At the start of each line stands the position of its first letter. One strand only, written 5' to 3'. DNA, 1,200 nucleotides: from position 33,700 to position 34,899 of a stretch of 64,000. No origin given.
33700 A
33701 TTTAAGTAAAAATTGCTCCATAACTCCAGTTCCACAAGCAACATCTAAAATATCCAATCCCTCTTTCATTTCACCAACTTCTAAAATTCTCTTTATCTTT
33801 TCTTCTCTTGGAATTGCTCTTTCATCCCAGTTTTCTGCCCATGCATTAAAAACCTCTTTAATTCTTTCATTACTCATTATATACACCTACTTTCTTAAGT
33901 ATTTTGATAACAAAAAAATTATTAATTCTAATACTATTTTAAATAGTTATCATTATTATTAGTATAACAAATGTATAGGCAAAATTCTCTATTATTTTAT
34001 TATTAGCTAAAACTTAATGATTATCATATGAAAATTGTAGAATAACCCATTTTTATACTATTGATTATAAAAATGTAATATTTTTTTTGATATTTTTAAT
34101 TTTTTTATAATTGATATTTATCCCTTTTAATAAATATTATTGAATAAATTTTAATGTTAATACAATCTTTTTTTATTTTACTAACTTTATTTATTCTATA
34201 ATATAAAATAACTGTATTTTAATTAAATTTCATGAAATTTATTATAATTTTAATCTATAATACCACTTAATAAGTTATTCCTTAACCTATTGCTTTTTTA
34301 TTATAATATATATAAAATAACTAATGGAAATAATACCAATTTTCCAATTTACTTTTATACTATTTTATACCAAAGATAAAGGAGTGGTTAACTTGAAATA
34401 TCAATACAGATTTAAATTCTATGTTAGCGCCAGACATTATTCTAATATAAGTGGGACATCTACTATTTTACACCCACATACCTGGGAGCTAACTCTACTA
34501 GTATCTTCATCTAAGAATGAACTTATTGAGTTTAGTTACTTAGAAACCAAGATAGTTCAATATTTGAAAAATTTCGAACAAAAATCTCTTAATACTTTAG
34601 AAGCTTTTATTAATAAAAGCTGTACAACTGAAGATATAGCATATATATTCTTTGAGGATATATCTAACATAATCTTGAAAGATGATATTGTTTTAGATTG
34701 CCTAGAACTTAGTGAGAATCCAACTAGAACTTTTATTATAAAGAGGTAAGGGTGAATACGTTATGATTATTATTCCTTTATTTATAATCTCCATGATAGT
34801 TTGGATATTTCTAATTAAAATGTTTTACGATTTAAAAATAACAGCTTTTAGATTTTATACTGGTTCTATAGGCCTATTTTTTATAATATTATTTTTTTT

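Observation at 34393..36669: Exosortase-G-type cassette: PTPS-fold protein, XrtG-like membrane protein and processive GT2 synthase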

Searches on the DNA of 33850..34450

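Call 61: search_rna_families(source=window, start=33850, end=34450, threshold=evalue, max_evalue=5)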
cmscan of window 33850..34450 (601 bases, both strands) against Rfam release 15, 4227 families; matches with E-value up to 5: 0.
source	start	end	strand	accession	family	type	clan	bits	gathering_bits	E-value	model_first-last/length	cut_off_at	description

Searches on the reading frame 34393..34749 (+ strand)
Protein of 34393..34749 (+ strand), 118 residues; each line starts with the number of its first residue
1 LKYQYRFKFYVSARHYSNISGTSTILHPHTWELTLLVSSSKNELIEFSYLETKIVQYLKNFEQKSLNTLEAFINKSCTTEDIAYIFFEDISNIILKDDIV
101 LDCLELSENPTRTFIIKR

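Call 3: search_protein_families(library=ncbifam, proteins=[window:34393-34749:+], max_evalue=0.01)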
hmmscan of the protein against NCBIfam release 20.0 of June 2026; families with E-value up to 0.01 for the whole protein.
window:34393-34749:+ (118 aa): 2 families
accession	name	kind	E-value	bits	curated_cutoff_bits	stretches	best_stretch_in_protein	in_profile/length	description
TIGR03112.1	6_pyr_pter_rel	hypoth_equivalog_domain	2.6e-28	98.5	69.35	1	5-116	1-112/113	6-pyruvoyl tetrahydropterin synthase-related domain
TIGR03367.1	queuosine_QueD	equivalog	8.6e-06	26.1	89.25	1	12-91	9-91/92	6-carboxytetrahydropterin synthase QueD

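Call 4: search_protein_families(library=pfam, proteins=[window:34393-34749:+], max_evalue=0.01)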
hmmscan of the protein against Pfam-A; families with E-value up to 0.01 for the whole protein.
window:34393-34749:+ (118 aa): 2 families
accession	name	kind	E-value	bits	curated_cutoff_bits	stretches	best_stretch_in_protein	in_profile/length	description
PF01242.24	PTPS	-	5.9e-13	49.3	22.4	1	8-116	7-118/121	6-pyruvoyl tetrahydropterin synthase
PF22377.2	TarS_C2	-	0.0087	16.5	27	0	78-109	18-50/78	TarS C-terminal domain 2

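Call 18: find_homologous_proteins(query=window:34393-34746:+, max_evalue=0.001)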
Query window:34393-34746:+ (118 aa): 8 proteins with E <= 0.001 among 10 candidates.
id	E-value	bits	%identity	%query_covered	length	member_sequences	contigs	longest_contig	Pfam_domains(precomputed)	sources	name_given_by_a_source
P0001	5.6e-70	250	99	100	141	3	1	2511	PF01242.25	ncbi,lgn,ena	-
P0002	8.1e-67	240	93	100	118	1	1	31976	PF01242.25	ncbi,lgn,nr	ncbi:MAG: 6-carboxytetrahydropterin synthase [Clostridium perfringens]|nr:6-carboxytetrahydropterin 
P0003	2.5e-64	232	88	100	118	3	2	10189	PF01242.25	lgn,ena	-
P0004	4.5e-63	228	86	100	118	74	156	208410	PF01242.25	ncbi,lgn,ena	-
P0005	1.8e-61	223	87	100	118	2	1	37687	PF01242.25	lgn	-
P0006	8.1e-38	147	83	70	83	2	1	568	PF01242.25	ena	-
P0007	1.9e-35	139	74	75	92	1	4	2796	PF01242.25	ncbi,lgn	-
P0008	2.5e-18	84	85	40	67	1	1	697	-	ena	-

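Call 50: search_solved_structures(query=window:34393-34746:+, max_evalue=1, show_alignments=4)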
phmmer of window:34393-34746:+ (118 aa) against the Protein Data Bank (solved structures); distinct sequences matched with E-value up to 1: 7.
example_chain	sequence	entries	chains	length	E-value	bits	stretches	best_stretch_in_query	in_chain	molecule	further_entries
2qga_B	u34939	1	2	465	0.29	14.6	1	51-105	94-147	Adenylosuccinate lyase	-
2hvg_A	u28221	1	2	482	0.3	14.5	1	51-105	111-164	Adenylosuccinate lyase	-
5u02_A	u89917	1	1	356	0.42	14.1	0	78-113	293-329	Glycosyl transferase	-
3m0n_A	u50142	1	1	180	0.43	14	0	11-64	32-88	Putative 6-pyruvoyl tetrahydrobiopterin synthase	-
5tz8_A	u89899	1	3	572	0.54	13.7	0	78-113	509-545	Glycosyl transferase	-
3lze_A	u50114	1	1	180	0.58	13.6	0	11-64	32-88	Putative 6-pyruvoyl tetrahydrobiopterin synthase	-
2a0s_A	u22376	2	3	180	0.62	13.5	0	11-64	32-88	6-pyruvoyl tetrahydropterin synthase | 6-pyruvoyl tetrahydrobiopterin synthase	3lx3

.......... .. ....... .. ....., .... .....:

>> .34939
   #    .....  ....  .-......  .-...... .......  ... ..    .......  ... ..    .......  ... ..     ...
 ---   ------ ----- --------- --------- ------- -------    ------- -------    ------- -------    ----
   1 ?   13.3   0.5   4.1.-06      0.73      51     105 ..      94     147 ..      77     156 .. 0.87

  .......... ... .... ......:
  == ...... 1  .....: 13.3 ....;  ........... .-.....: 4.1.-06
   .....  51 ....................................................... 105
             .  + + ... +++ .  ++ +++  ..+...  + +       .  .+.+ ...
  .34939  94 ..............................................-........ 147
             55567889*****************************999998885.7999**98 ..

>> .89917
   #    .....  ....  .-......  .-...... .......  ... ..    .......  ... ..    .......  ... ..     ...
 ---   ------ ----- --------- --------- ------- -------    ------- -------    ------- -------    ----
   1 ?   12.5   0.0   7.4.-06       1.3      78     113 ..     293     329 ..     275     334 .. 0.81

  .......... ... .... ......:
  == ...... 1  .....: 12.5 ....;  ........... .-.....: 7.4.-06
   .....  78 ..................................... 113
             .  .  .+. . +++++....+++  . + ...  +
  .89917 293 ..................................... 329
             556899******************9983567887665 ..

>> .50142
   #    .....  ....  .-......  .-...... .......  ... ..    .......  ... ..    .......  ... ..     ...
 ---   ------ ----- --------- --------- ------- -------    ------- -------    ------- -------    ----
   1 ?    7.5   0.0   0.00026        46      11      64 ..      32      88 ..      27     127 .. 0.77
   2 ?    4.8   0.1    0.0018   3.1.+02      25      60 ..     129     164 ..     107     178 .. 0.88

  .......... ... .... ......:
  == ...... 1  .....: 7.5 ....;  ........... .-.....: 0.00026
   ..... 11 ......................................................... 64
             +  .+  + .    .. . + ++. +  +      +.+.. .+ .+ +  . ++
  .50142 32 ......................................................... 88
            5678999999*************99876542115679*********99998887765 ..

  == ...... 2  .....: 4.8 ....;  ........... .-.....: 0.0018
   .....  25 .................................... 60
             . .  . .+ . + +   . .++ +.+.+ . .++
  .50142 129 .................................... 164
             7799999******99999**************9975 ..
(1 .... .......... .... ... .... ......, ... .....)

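Call 58: search_solved_structures(query=A2, max_evalue=0.1, show_alignments=4)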
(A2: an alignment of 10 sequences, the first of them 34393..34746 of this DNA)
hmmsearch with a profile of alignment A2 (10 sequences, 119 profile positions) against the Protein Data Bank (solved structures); distinct sequences matched with E-value up to 0.1: 11.
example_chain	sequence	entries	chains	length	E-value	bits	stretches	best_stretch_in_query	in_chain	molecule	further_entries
1y13_A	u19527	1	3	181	6.2e-07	32.7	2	43-118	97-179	6-pyruvoyl tetrahydropterin synthase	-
2dj6_A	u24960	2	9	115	1.4e-06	31.6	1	12-96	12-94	hypothetical protein PH0634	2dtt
2g64_A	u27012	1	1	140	5.1e-06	29.8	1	19-114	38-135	Putative 6-pyruvoyl tetrahydrobiopterin synthase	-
3m0n_A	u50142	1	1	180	0.00097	22.4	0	9-66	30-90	Putative 6-pyruvoyl tetrahydrobiopterin synthase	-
2a0s_A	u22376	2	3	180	0.0011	22.2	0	9-66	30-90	6-pyruvoyl tetrahydropterin synthase | 6-pyruvoyl tetrahydrobiopterin synthase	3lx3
3lze_A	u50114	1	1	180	0.0014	21.9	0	9-66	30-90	Putative 6-pyruvoyl tetrahydrobiopterin synthase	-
4ntk_A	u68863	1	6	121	0.0073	19.6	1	19-94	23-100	6-carboxy-5,6,7,8-tetrahydropterin synthase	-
3qna_A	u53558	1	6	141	0.011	19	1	19-94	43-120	6-carboxy-5,6,7,8-tetrahydropterin synthase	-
4ntm_A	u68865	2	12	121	0.014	18.7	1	20-94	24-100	6-carboxy-5,6,7,8-tetrahydropterin synthase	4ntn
3qn0_A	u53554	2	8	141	0.02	18.1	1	20-94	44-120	6-carboxy-5,6,7,8-tetrahydropterin synthase | 6-pyruvoyl tetrahydrobiopterin synthase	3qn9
2oba_A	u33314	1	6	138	0.041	17.1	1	21-96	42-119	Probable 6-pyruvoyl tetrahydrobiopterin synthase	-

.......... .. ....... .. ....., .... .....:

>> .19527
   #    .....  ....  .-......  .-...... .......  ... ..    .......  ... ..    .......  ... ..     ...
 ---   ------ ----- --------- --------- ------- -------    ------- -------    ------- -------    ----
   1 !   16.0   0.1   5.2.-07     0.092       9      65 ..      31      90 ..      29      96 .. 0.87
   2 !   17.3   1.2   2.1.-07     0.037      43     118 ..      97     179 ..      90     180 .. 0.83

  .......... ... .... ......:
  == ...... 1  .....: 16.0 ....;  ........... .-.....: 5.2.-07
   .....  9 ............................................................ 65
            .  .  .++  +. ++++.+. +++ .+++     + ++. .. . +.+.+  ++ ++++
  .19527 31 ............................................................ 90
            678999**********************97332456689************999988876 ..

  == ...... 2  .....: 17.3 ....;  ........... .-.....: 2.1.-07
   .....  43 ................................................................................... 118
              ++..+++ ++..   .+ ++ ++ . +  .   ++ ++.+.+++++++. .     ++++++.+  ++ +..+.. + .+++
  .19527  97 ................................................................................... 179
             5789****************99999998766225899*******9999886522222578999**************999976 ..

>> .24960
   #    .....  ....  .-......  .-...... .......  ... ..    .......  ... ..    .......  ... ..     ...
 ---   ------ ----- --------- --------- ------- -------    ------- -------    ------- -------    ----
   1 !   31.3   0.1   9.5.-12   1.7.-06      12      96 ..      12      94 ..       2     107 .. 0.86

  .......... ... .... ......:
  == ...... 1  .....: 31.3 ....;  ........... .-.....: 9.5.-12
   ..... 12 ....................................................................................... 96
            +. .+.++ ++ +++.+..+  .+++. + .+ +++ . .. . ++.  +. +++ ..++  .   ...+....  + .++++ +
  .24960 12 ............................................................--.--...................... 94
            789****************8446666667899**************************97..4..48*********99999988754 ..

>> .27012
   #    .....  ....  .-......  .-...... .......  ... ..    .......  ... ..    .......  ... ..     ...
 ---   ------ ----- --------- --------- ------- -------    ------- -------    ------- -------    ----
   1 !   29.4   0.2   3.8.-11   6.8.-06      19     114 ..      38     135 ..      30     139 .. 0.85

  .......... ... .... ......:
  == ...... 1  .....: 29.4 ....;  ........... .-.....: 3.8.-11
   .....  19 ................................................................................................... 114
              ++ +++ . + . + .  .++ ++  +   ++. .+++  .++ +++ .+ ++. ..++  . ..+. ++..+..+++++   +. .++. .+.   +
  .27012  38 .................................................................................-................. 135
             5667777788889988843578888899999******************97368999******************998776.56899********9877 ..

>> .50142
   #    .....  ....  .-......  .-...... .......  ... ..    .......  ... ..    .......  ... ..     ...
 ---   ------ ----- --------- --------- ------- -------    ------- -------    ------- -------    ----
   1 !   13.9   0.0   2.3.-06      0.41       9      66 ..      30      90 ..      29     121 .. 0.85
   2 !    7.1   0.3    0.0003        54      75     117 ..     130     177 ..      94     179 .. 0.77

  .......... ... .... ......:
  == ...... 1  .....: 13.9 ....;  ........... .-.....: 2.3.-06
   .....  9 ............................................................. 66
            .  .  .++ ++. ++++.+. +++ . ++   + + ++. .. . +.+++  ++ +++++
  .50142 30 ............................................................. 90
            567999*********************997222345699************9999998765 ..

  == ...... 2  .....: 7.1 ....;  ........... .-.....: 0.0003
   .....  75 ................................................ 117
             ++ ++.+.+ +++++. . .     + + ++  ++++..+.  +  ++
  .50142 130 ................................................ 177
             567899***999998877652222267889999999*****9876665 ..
